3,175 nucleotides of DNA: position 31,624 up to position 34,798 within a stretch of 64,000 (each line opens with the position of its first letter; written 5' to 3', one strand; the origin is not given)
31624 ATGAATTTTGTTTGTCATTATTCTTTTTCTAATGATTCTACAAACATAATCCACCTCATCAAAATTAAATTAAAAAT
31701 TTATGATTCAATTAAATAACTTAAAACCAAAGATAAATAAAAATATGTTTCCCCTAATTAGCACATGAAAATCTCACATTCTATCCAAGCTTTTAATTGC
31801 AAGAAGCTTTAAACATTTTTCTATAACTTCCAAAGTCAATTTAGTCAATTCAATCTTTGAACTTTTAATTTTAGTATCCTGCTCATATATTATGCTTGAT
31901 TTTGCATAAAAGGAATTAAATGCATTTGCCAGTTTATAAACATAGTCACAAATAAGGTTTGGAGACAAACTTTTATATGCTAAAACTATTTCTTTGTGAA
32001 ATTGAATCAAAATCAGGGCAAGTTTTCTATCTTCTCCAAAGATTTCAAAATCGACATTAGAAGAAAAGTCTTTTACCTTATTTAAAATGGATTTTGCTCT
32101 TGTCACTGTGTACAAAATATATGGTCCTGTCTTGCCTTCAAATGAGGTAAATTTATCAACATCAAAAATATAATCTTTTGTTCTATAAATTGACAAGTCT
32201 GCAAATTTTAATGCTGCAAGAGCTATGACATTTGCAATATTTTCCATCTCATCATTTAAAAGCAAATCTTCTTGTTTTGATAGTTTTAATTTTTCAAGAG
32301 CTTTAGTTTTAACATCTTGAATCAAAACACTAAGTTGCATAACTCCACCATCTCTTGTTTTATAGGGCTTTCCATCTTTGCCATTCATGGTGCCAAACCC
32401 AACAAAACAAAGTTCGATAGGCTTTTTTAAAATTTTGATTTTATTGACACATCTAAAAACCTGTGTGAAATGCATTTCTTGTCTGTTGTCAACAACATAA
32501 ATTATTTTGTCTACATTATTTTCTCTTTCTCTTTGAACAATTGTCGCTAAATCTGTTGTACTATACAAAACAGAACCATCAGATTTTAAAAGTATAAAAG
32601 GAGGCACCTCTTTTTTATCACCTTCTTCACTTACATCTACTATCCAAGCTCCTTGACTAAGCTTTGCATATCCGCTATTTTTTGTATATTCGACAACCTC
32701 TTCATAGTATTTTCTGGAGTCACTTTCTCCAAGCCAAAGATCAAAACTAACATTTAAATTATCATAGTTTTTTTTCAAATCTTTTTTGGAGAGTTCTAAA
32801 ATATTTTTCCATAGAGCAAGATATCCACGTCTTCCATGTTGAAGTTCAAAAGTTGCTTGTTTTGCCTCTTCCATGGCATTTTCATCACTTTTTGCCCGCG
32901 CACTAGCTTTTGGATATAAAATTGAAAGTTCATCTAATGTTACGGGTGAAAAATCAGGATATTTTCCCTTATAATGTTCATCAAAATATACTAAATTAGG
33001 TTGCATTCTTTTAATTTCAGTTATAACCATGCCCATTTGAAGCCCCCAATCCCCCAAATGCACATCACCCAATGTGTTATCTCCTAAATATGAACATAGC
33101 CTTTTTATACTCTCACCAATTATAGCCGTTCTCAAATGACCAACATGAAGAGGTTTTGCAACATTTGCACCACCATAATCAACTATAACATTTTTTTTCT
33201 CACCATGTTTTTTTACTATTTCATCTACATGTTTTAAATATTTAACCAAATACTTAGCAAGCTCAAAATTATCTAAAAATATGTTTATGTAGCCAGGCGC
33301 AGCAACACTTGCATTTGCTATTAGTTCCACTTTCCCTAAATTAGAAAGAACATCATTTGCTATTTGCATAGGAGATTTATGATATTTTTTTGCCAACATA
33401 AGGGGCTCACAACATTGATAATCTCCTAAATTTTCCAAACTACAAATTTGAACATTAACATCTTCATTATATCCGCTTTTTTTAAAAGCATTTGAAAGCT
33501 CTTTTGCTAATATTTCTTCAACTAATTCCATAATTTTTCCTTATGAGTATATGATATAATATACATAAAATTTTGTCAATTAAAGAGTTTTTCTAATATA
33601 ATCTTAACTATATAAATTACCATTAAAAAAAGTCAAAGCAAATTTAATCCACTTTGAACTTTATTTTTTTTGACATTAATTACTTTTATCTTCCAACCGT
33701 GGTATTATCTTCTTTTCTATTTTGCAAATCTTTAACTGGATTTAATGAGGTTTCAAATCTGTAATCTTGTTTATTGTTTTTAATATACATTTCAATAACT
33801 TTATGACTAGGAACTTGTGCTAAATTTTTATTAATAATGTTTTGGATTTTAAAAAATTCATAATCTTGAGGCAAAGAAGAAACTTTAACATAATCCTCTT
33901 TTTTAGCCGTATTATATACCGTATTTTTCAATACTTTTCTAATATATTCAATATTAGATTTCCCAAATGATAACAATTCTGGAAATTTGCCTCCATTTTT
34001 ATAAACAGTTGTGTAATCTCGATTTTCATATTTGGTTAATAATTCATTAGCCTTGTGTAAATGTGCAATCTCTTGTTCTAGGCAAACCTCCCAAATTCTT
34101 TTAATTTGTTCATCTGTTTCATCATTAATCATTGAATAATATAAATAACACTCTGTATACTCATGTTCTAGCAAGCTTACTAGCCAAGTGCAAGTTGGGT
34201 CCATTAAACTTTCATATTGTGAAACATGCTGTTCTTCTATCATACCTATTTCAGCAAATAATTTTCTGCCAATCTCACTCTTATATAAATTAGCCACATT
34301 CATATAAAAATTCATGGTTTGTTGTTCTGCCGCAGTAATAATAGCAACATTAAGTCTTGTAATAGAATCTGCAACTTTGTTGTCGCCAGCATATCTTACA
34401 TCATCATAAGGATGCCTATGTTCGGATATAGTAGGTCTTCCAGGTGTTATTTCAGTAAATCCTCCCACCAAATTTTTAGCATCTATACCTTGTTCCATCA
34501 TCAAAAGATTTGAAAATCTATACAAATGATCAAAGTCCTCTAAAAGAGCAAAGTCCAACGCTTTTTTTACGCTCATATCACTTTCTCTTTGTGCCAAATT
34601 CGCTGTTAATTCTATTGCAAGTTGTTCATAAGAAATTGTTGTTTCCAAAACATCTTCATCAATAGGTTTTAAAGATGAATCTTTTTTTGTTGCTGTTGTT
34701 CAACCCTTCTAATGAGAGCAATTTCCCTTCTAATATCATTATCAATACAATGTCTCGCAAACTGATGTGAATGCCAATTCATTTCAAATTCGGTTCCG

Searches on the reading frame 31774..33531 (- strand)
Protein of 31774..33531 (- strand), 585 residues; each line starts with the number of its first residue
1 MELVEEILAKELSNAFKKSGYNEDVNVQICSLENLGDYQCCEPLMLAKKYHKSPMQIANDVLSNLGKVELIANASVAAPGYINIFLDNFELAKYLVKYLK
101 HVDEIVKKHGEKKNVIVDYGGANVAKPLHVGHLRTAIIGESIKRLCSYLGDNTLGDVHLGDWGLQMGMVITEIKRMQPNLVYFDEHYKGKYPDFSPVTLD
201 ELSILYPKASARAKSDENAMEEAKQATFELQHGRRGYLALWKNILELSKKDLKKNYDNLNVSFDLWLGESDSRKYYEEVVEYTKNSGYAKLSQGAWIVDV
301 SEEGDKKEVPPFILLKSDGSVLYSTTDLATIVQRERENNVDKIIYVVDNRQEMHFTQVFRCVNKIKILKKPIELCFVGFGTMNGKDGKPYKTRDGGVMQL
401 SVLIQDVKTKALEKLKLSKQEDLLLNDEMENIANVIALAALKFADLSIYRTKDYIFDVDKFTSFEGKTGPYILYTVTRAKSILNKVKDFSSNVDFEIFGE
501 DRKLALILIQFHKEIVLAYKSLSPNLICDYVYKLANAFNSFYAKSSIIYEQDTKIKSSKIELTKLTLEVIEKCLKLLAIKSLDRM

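Call 7: search_protein_families(library=pfam, proteins=[window:31774-33531:-])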
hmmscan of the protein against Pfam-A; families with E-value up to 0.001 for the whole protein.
window:31774-33531:- (585 aa): 3 families
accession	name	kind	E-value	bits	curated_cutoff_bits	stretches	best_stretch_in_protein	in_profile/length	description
PF00750.26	tRNA-synt_1d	-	2.1e-82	277.4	23.3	1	101-457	8-348/349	tRNA synthetases class I (R), catalytic domain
PF05746.21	DALR_1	-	1.5e-21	77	22.3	1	472-585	1-117/117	DALR anticodon binding domain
PF03485.21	Arg_tRNA_synt_N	-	9.6e-17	61.8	21.5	1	4-86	3-85/85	Arginyl tRNA synthetase N terminal domain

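Call 19: find_encoding_contigs(protein=window:31774-33531:-, flank=10000, max_places=10)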
Protein window:31774-33531:- (585 aa): 22 contigs read that carry it; 10 places shown.
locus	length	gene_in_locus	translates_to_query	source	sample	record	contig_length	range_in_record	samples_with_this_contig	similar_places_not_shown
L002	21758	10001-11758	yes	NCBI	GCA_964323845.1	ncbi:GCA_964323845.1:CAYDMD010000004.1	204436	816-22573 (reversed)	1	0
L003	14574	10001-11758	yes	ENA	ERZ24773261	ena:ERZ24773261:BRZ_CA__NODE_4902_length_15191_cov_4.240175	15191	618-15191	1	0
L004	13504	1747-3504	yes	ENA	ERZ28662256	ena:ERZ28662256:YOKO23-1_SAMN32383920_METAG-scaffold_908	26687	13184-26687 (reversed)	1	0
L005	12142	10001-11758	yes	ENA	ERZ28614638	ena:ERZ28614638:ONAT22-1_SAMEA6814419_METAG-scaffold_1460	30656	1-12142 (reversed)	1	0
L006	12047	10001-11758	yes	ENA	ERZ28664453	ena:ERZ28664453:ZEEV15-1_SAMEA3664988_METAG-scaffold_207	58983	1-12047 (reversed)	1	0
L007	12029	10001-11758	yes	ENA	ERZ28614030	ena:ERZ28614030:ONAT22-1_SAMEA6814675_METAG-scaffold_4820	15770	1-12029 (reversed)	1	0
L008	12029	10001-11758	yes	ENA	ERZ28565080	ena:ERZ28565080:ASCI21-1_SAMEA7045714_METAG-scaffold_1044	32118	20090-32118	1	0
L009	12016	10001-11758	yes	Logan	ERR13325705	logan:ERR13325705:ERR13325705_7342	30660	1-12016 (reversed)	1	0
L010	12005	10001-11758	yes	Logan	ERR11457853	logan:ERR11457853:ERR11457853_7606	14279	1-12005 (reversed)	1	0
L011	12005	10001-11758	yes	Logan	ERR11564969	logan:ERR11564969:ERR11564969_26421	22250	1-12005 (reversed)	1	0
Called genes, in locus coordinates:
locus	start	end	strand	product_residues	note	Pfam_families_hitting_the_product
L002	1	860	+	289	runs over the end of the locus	PF03193:RsgA_GTPase, PF01926:MMR_HSR1 (weak)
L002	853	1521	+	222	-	PF00834:Ribul_P_3_epim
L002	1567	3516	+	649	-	PF02518:HATPase_c, PF00204:DNA_gyraseB, PF01751:Toprim, PF00986:DNA_gyraseB_C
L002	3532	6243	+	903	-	PF00521:DNA_topoisoIV, PF03989:DNA_gyraseA_C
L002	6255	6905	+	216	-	PF00730:HhH-GPD, PF00633:HHH (weak)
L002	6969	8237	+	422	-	PF01018:GTP1_OBG, PF02421:FeoB_N, PF01926:MMR_HSR1, PF16897:MMR_HSR1_Xtn (weak), PF09269:DUF1967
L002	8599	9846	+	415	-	-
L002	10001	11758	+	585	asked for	PF03485:Arg_tRNA_synt_N, PF00750:tRNA-synt_1d, PF05746:DALR_1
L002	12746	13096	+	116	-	PF03780:Asp23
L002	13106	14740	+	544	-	PF02734:Dak2, PF21645:FakA-like_M, PF13684:FakA-like_C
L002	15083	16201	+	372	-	PF01368:DHH, PF02272:DHHA1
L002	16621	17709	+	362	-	PF01926:MMR_HSR1, PF02421:FeoB_N, PF06071:YchF-GTPase_C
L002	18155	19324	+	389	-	-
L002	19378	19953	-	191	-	-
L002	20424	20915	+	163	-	PF01230:HIT (weak)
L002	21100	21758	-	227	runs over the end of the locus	PF01520:Amidase_3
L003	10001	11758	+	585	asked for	PF03485:Arg_tRNA_synt_N, PF00750:tRNA-synt_1d, PF05746:DALR_1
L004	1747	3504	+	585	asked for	PF03485:Arg_tRNA_synt_N, PF00750:tRNA-synt_1d, PF05746:DALR_1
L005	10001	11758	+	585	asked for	PF03485:Arg_tRNA_synt_N, PF00750:tRNA-synt_1d, PF05746:DALR_1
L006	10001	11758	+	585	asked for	PF03485:Arg_tRNA_synt_N, PF00750:tRNA-synt_1d, PF05746:DALR_1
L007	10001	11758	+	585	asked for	PF03485:Arg_tRNA_synt_N, PF00750:tRNA-synt_1d, PF05746:DALR_1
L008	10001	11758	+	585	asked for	PF03485:Arg_tRNA_synt_N, PF00750:tRNA-synt_1d, PF05746:DALR_1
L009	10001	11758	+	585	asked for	PF03485:Arg_tRNA_synt_N, PF00750:tRNA-synt_1d, PF05746:DALR_1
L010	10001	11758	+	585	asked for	PF03485:Arg_tRNA_synt_N, PF00750:tRNA-synt_1d, PF05746:DALR_1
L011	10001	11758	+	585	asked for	PF03485:Arg_tRNA_synt_N, PF00750:tRNA-synt_1d, PF05746:DALR_1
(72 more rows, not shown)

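Call 41: find_homologous_proteins(query=window:31774-33531:-, max_evalue=1e-100)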
Query window:31774-33531:- (585 aa): 8000 proteins with E <= 1e-100 among 8000 candidates; the best 120 are listed.
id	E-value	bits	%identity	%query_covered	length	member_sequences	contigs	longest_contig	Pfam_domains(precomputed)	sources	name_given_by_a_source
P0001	0.0e+0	1286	99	100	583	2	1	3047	PF05746.22,PF00750.26,PF03485.22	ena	-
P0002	0.0e+0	1228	94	100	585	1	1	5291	PF05746.22,PF00750.26,PF03485.22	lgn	-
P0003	0.0e+0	1200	92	100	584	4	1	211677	PF05746.22,PF00750.26,PF03485.22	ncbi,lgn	-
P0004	6.5e-233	793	61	99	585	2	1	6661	PF05746.22,PF00750.26,PF03485.22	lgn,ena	-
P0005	2.5e-227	774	61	98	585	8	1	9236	PF05746.22,PF00750.26,PF03485.22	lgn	-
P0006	2.4e-226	771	59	100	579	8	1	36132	PF05746.22,PF00750.26,PF03485.22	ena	-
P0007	2.6e-226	771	60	100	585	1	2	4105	PF05746.22,PF00750.26,PF03485.22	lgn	-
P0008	4.4e-226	770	60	100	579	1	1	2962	PF05746.22,PF00750.26,PF03485.22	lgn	-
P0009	1.3e-225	768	60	100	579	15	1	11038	PF05746.22,PF00750.26,PF03485.22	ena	-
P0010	2.4e-225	768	60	100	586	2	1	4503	PF05746.22,PF00750.26,PF03485.22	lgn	-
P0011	1.3e-224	765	59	100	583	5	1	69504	PF05746.22,PF00750.26,PF03485.22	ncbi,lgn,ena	-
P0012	1.1e-222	759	59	100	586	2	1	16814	PF05746.22,PF00750.26,PF03485.22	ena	-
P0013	1.1e-222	759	61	98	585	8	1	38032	PF05746.22,PF00750.26,PF03485.22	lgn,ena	-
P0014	2.9e-221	754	60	100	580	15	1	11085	PF05746.22,PF00750.26,PF03485.22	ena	-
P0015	1.5e-220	752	60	98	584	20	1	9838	PF05746.22,PF00750.26,PF03485.22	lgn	-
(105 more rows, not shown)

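Call 42: find_encoding_contigs(protein=P0003, flank=10000, max_places=3)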
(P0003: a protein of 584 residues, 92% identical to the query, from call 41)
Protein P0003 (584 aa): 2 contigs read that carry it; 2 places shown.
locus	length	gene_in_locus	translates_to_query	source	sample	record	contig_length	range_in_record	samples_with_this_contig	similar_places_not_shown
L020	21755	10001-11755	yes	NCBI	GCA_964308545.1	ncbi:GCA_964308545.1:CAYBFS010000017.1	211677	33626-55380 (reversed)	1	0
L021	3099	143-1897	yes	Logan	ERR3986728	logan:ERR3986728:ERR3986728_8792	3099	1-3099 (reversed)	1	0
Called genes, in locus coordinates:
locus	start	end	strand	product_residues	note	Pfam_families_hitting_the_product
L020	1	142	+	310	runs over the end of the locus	PF00551:Formyl_trans_N, PF02911:Formyl_trans_C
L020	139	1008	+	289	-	PF03193:RsgA_GTPase, PF01926:MMR_HSR1 (weak)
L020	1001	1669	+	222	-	PF00834:Ribul_P_3_epim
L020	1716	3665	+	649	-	PF02518:HATPase_c, PF00204:DNA_gyraseB, PF01751:Toprim, PF00986:DNA_gyraseB_C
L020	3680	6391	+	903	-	PF00521:DNA_topoisoIV, PF03989:DNA_gyraseA_C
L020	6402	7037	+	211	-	PF00730:HhH-GPD, PF00633:HHH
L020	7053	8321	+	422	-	PF01018:GTP1_OBG, PF02421:FeoB_N, PF01926:MMR_HSR1, PF04670:Gtr1_RagA (weak), PF16897:MMR_HSR1_Xtn (weak), PF09269:DUF1967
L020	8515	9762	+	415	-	-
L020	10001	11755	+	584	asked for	PF03485:Arg_tRNA_synt_N, PF00750:tRNA-synt_1d, PF05746:DALR_1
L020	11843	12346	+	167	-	-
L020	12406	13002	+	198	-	-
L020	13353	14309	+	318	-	PF01381:HTH_3, PF12844:HTH_19 (faint)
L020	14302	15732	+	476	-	PF13328:HD_4, PF01966:HD (weak), PF02824:TGS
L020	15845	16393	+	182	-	PF10688:Imp-YgjV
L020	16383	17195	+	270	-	PF00583:Acetyltransf_1 (weak)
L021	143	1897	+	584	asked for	PF03485:Arg_tRNA_synt_N, PF00750:tRNA-synt_1d, PF05746:DALR_1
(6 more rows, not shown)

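Call 43: find_encoding_contigs(protein=P0002, flank=10000, max_places=3)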
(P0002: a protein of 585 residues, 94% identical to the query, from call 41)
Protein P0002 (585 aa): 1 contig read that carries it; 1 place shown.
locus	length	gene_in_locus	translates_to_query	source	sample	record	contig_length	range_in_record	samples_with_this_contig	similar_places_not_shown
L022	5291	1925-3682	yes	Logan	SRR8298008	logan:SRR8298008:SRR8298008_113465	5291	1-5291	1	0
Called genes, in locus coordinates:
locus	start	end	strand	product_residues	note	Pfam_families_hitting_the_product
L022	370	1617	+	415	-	-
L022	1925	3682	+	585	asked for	PF03485:Arg_tRNA_synt_N, PF00750:tRNA-synt_1d, PF05746:DALR_1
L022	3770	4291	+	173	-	-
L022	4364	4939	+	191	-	-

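Call 63: find_encoding_contigs(protein=P0011, flank=10000, max_places=2)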
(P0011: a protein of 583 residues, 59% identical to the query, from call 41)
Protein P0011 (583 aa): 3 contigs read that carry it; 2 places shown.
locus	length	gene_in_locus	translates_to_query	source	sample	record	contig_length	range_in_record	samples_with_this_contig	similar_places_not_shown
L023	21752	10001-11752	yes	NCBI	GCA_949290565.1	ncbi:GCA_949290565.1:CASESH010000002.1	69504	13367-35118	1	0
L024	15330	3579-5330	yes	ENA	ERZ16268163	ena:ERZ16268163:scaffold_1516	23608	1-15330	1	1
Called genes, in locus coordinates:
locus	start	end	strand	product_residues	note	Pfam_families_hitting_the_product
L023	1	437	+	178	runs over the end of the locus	PF03602:Cons_hypoth95, PF02086:MethyltransfD12 (faint), PF05175:MTS, PF13847:Methyltransf_31 (weak)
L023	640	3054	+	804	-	PF00133:tRNA-synt_1, PF09334:tRNA-synt_1g, PF13603:tRNA-synt_1_2 (faint), PF08264:Anticodon_1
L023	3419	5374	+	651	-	PF01442:Apolipoprotein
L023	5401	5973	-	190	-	PF02441:Flavoprotein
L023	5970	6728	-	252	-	PF02826:2-Hacid_dh_C (weak)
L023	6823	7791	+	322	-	PF24883:NPHP3_N (faint)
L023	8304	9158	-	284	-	PF02645:DegV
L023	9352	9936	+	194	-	PF01381:HTH_3, PF12844:HTH_19, PF13443:HTH_26 (weak), PF13560:HTH_31 (faint)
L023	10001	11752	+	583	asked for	PF03485:Arg_tRNA_synt_N, PF00750:tRNA-synt_1d, PF05746:DALR_1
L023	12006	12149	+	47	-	PF13560:HTH_31 (weak), PF12844:HTH_19, PF01381:HTH_3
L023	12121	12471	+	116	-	-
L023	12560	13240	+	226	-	-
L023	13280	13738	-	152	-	PF00149:Metallophos (faint), PF12850:Metallophos_2, PF14582:Metallophos_3 (weak)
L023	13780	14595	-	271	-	-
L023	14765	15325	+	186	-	-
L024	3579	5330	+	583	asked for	PF03485:Arg_tRNA_synt_N, PF00750:tRNA-synt_1d, PF05746:DALR_1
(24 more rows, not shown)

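Call 64: find_encoding_contigs(protein=P0013, flank=10000, max_places=2)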
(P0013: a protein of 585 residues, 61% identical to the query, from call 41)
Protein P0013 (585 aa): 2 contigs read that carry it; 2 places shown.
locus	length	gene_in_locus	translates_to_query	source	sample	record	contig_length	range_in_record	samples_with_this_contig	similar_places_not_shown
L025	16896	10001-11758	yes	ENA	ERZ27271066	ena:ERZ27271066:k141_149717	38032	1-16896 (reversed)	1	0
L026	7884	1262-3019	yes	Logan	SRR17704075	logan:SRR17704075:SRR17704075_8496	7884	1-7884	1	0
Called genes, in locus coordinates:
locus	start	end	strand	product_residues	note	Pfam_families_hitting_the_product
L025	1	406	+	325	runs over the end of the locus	PF06144:DNA_pol3_delta, PF21694:DNA_pol3_delta_C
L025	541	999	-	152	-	PF01649:Ribosomal_S20p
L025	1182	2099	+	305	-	PF03418:Peptidase_A25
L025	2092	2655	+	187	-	PF01464:SLT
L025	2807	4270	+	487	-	PF01336:tRNA_anti-codon, PF00152:tRNA-synt_2, PF01409:tRNA-synt_2d (faint)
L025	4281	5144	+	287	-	PF02645:DegV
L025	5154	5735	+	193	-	-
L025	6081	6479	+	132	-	PF08769:Spo0A_C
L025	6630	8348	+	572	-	PF01336:tRNA_anti-codon, PF00152:tRNA-synt_2, PF02938:GAD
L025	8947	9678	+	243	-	-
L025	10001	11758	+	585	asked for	PF03485:Arg_tRNA_synt_N, PF00750:tRNA-synt_1d, PF05746:DALR_1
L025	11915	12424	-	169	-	-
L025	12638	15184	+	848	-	PF02739:5_3_exonuc_N, PF01367:5_3_exonuc, PF22619:DNA_polI_exo1, PF00476:DNA_pol_A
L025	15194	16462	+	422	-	PF01979:Amidohydro_1, PF07969:Amidohydro_3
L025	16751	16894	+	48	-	?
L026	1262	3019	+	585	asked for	PF03485:Arg_tRNA_synt_N, PF00750:tRNA-synt_1d, PF05746:DALR_1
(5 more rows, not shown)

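Call 65: find_encoding_contigs(protein=P0006, flank=10000, max_places=2)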
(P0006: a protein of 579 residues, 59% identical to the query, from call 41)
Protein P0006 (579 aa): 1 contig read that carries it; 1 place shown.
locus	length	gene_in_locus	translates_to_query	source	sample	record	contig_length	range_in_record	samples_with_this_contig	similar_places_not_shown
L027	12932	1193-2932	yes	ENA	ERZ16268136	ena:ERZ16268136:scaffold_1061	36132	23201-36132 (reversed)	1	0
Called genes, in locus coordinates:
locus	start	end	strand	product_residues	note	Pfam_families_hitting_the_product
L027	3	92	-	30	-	?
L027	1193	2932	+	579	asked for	PF03485:Arg_tRNA_synt_N, PF00750:tRNA-synt_1d, PF05746:DALR_1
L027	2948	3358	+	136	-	PF01047:MarR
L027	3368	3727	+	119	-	PF04472:SepF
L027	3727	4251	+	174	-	PF01252:Peptidase_A8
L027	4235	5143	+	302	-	PF01479:S4, PF00849:PseudoU_synth_2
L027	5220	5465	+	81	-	-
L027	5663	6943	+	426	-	PF05697:Trigger_N, PF00254:FKBP_C, PF05698:Trigger_C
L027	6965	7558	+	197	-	PF00574:CLP_protease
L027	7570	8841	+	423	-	PF06689:zf-C4_ClpX, PF01078:Mg_chelatase (faint), PF00004:AAA, PF07724:AAA_2, PF07728:AAA_5 (faint), PF10431:ClpB_D2-small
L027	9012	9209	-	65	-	PF08984:DUF1858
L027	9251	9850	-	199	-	-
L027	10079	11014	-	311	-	PF01695:IstB_IS21, PF00308:Bac_DnaA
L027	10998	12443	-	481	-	PF07261:DnaB_2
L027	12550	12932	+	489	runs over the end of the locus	PF01433:Peptidase_M1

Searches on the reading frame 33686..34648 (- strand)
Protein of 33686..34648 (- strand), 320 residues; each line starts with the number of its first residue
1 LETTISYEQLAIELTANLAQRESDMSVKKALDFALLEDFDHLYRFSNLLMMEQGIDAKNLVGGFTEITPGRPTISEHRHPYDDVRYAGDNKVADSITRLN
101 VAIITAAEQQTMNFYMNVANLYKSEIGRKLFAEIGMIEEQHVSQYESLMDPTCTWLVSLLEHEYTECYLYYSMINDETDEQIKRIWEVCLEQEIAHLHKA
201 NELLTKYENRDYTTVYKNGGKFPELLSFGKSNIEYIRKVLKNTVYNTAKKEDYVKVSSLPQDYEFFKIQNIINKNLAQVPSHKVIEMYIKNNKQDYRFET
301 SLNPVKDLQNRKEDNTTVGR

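Call 7: search_protein_families(library=pfam, proteins=[window:33686-34648:-])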
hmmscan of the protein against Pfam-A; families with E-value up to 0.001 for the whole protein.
window:33686-34648:- (320 aa): 1 family
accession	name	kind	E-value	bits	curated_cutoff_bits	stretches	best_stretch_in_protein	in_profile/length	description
PF02915.23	Rubrerythrin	-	0.00088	20.1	22.8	0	165-234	14-86/137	Rubrerythrin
